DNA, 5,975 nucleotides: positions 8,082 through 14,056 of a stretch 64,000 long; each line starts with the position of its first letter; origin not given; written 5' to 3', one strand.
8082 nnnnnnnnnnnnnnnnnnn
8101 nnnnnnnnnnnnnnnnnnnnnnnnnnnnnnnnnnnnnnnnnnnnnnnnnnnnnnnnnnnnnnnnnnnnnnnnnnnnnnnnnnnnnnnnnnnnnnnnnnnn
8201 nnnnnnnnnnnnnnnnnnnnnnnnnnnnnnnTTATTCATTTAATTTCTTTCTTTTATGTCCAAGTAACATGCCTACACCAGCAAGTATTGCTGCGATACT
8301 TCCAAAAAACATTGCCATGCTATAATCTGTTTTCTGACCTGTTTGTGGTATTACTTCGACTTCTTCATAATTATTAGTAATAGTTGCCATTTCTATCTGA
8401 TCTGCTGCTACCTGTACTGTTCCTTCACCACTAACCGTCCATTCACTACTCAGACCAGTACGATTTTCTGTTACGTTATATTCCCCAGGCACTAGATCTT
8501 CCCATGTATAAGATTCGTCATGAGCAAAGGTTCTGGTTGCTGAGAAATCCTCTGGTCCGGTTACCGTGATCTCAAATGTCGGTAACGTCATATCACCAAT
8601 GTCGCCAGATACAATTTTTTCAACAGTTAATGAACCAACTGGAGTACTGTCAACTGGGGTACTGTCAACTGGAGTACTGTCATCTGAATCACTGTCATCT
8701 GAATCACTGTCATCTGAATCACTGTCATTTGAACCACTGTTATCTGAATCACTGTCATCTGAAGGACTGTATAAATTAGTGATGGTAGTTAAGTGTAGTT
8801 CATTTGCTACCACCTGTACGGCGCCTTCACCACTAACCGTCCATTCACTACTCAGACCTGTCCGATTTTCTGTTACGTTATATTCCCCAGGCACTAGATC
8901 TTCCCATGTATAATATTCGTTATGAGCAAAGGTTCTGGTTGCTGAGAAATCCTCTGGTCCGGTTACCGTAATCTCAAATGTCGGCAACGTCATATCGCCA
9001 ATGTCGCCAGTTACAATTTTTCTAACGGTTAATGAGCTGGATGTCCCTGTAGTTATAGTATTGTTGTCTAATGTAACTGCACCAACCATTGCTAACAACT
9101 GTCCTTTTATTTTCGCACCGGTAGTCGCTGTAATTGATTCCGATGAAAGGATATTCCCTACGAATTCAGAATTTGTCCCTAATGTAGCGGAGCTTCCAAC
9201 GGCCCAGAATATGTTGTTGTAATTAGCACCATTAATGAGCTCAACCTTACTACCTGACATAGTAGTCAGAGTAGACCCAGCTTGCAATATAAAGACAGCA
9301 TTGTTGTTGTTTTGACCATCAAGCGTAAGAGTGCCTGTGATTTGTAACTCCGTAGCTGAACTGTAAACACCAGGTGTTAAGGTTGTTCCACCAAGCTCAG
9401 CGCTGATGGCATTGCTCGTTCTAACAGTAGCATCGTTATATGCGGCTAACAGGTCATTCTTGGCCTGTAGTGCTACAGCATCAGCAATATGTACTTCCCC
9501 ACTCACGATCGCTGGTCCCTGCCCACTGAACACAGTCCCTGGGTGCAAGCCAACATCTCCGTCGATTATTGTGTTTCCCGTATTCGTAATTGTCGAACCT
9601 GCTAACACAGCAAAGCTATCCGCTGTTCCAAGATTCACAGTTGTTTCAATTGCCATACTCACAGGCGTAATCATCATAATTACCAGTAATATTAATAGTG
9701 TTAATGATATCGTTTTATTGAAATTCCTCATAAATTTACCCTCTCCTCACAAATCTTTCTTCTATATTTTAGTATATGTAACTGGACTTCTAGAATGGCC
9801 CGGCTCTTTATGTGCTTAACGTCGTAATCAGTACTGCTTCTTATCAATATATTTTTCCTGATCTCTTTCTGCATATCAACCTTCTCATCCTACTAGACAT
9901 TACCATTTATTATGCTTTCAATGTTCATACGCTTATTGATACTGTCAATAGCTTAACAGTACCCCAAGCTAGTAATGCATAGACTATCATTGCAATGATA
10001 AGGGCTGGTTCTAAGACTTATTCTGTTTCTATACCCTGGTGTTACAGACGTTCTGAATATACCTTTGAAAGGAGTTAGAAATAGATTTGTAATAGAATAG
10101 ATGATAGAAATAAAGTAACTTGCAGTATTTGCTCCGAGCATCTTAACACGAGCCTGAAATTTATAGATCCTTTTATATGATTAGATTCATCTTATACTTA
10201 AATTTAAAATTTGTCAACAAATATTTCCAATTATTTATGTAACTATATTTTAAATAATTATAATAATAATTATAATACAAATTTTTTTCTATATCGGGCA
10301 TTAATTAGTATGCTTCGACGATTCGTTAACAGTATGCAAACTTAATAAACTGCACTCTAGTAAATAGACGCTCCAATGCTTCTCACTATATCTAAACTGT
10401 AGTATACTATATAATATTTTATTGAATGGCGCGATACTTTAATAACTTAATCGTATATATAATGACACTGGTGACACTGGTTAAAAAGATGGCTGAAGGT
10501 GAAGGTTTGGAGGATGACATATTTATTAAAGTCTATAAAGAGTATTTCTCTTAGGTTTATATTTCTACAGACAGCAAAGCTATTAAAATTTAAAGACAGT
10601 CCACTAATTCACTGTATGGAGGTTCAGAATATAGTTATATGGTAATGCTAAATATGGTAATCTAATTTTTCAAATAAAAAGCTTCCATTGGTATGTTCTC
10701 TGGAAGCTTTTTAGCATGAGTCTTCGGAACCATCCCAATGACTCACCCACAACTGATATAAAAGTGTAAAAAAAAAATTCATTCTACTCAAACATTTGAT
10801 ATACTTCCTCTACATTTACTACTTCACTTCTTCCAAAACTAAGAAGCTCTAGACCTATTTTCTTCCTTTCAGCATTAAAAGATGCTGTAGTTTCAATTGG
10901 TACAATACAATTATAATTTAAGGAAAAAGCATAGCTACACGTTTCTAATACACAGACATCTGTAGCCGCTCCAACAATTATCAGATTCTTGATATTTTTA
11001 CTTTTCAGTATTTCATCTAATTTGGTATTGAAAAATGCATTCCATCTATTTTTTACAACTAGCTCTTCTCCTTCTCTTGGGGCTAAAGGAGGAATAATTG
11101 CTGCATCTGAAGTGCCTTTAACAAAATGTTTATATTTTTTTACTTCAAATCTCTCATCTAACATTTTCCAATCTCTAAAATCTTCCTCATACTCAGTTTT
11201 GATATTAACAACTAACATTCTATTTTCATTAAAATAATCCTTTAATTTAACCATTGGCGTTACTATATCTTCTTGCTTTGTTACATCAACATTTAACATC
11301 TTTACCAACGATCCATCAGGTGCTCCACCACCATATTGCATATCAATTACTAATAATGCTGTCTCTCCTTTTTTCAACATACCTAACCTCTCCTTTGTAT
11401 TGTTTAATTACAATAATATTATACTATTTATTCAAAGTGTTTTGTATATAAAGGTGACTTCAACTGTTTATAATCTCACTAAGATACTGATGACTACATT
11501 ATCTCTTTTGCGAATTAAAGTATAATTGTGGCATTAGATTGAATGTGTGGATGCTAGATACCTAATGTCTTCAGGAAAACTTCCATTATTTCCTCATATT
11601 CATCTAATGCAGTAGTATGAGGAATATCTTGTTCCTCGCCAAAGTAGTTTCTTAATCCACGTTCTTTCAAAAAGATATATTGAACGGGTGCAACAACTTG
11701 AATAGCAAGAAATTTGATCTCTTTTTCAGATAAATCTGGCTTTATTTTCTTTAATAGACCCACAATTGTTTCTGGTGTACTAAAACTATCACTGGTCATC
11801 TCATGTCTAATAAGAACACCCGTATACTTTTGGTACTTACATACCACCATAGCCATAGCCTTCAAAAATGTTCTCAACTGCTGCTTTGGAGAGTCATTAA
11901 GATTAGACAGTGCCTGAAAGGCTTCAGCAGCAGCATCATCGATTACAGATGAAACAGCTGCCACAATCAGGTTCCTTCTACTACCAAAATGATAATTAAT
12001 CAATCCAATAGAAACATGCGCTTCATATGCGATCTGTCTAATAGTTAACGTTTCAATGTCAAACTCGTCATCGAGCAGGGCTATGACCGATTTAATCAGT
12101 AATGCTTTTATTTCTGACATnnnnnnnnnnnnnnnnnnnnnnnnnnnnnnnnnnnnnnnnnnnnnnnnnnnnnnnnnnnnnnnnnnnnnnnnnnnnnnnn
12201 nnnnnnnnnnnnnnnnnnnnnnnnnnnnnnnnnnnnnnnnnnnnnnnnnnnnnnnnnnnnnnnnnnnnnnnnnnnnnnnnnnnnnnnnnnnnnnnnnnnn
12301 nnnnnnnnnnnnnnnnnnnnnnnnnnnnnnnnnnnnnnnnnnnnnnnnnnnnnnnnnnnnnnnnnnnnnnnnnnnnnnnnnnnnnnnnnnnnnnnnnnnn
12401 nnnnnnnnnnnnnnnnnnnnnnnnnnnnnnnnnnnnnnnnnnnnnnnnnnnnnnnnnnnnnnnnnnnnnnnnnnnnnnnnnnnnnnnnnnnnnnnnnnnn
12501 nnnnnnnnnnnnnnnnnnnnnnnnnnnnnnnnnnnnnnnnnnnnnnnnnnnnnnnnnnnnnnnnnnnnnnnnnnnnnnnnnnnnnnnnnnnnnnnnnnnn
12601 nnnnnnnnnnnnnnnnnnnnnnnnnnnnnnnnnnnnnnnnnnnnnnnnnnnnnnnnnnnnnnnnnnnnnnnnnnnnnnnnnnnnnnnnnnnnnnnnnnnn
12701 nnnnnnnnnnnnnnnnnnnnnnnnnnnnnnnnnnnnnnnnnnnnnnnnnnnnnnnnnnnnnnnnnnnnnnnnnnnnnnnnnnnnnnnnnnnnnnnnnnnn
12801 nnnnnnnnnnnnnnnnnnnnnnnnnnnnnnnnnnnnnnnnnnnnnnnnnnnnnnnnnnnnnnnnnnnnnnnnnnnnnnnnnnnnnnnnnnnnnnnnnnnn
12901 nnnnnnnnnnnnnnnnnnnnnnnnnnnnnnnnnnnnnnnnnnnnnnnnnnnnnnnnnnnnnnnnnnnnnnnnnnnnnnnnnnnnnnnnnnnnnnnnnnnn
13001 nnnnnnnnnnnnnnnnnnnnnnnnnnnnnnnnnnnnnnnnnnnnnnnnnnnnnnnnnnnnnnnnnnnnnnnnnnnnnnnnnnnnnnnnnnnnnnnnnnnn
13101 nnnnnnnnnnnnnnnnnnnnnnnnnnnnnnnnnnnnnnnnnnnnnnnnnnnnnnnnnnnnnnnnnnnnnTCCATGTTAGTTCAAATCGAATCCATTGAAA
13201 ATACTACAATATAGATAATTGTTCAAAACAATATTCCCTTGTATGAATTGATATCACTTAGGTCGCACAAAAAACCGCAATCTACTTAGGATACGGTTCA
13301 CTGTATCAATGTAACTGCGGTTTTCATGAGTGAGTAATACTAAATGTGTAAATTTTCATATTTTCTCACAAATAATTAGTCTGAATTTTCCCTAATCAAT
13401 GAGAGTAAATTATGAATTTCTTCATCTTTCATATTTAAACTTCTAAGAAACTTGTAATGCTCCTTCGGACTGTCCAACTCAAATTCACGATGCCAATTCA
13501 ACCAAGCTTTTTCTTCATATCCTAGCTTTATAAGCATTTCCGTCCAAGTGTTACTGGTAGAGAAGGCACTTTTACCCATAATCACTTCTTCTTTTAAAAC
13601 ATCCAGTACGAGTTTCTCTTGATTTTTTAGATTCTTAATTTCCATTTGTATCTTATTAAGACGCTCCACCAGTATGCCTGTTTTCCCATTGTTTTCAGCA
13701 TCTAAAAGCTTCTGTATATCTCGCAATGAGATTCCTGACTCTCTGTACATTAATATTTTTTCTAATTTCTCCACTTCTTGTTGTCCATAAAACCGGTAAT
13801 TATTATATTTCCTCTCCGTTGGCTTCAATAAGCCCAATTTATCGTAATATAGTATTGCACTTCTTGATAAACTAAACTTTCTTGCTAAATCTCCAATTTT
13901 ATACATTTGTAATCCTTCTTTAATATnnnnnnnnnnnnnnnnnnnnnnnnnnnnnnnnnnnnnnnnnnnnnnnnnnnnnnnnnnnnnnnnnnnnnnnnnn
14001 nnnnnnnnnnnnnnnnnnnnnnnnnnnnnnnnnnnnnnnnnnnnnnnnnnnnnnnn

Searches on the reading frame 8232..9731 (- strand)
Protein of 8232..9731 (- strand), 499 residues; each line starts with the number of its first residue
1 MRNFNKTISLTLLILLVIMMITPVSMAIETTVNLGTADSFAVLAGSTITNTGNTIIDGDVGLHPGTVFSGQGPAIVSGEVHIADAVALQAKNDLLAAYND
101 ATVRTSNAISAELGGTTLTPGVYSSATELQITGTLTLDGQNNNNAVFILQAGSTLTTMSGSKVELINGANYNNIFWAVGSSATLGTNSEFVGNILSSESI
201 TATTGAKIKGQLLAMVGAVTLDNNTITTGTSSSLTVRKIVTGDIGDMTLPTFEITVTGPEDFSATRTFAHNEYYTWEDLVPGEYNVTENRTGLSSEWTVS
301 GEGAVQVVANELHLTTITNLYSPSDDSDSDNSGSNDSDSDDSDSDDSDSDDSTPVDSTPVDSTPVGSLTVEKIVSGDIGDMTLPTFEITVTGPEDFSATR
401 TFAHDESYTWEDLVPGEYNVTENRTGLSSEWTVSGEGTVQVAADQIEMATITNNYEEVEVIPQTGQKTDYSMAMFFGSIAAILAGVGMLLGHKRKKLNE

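Call 54: search_protein_families(library=pfam, proteins=[window:8232-9731:-], max_evalue=0.00001)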
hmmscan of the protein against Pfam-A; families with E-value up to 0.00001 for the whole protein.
window:8232-9731:- (499 aa): 3 families
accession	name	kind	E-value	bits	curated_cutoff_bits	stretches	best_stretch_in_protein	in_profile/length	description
PF11999.13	Ice_binding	-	7e-60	202.7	28.7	1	42-227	1-208/208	Ice-binding-like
PF19407.5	DUF5979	-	1.7e-08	35.5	25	0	368-456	1-104/104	Domain of unknown function (DUF5979)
PF24547.1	DUF7601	-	6.2e-07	30.4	27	0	397-455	55-116/116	Domain of unknown function (DUF7601)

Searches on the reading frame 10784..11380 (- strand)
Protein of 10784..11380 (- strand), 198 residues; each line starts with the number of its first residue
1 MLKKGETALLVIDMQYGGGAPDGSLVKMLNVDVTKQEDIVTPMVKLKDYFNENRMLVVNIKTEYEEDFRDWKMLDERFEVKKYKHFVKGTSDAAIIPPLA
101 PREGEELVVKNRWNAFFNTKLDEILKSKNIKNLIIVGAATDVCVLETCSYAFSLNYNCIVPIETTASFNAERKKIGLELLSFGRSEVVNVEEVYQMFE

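Call 54: search_protein_families(library=pfam, proteins=[window:10784-11380:-], max_evalue=0.00001)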
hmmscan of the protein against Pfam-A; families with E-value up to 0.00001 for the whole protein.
window:10784-11380:- (198 aa): 1 family
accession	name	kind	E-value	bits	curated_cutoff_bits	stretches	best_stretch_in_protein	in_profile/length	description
PF00857.26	Isochorismatase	-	1.5e-34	120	27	1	7-181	1-164/175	Isochorismatase domain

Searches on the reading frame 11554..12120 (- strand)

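Call 54: search_protein_families(library=pfam, proteins=[window:11554-12120:-], max_evalue=0.00001)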
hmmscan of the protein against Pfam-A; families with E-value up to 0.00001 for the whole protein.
window:11554-12120:- (188 aa): 1 family
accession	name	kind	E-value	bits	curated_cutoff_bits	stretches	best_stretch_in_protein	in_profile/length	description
PF00440.29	TetR_N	-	4e-06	27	24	1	22-54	14-46/47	Bacterial regulatory proteins, tetR family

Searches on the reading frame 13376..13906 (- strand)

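Call 54: search_protein_families(library=pfam, proteins=[window:13376-13906:-], max_evalue=0.00001)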
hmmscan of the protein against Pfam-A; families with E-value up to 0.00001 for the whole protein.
window:13376-13906:- (176 aa): 2 families
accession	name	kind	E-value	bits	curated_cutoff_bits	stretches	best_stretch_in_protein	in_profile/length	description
PF13411.12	MerR_1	-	1.3e-14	54.4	21.6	1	2-70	1-68/69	MerR HTH family regulatory protein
PF00376.29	MerR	-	4.9e-11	42.7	28.2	1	3-40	1-38/38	MerR family regulatory protein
